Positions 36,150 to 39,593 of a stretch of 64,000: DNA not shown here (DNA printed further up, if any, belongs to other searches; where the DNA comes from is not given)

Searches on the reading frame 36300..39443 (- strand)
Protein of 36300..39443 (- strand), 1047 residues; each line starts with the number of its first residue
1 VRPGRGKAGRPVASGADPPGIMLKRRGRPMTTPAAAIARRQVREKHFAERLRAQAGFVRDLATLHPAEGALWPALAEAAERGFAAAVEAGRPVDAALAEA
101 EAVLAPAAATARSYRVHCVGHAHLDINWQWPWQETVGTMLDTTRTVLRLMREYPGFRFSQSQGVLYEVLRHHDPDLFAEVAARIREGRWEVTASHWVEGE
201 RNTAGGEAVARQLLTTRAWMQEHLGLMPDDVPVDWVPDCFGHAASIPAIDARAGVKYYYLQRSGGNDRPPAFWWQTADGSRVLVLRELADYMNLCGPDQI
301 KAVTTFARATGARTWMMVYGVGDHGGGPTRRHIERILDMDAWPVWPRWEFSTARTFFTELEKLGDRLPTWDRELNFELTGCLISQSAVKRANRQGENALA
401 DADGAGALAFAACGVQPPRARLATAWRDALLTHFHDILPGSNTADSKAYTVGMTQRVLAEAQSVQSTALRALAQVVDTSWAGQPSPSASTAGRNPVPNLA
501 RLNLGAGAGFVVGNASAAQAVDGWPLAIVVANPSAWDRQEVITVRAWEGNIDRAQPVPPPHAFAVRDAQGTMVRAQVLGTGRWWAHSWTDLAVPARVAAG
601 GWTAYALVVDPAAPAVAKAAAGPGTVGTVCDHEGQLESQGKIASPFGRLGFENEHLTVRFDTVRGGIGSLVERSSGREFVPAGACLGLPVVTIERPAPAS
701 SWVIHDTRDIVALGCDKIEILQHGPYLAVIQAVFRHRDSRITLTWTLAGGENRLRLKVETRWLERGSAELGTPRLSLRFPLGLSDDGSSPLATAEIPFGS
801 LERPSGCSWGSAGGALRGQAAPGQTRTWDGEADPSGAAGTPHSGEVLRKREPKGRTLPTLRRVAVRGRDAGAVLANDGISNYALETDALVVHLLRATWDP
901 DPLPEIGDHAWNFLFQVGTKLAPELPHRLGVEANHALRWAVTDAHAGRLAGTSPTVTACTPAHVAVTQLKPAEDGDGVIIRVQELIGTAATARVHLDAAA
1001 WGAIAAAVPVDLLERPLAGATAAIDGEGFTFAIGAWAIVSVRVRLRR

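Call 43: search_protein_families(library=pfam, proteins=[window:36300-39443:-], max_evalue=0.00001)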
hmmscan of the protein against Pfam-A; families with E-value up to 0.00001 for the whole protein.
window:36300-39443:- (1047 aa): 4 families
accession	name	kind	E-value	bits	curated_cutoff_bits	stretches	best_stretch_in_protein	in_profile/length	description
PF01074.27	Glyco_hydro_38N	-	9.9e-54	183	25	1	116-370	2-269/270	Glycosyl hydrolases family 38 N-terminal domain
PF09261.16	Alpha-mann_mid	-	3.8e-13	49.8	31.1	1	379-472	4-96/96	Alpha mannosidase middle domain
PF07748.19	Glyco_hydro_38C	-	3e-10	41.1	25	1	652-902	2-205/206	Glycosyl hydrolases family 38 C-terminal domain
PF17677.7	Glyco_hydro38C2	-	1.2e-08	35.4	22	1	963-1040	1-71/72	Glycosyl hydrolases family 38 C-terminal beta sandwich domain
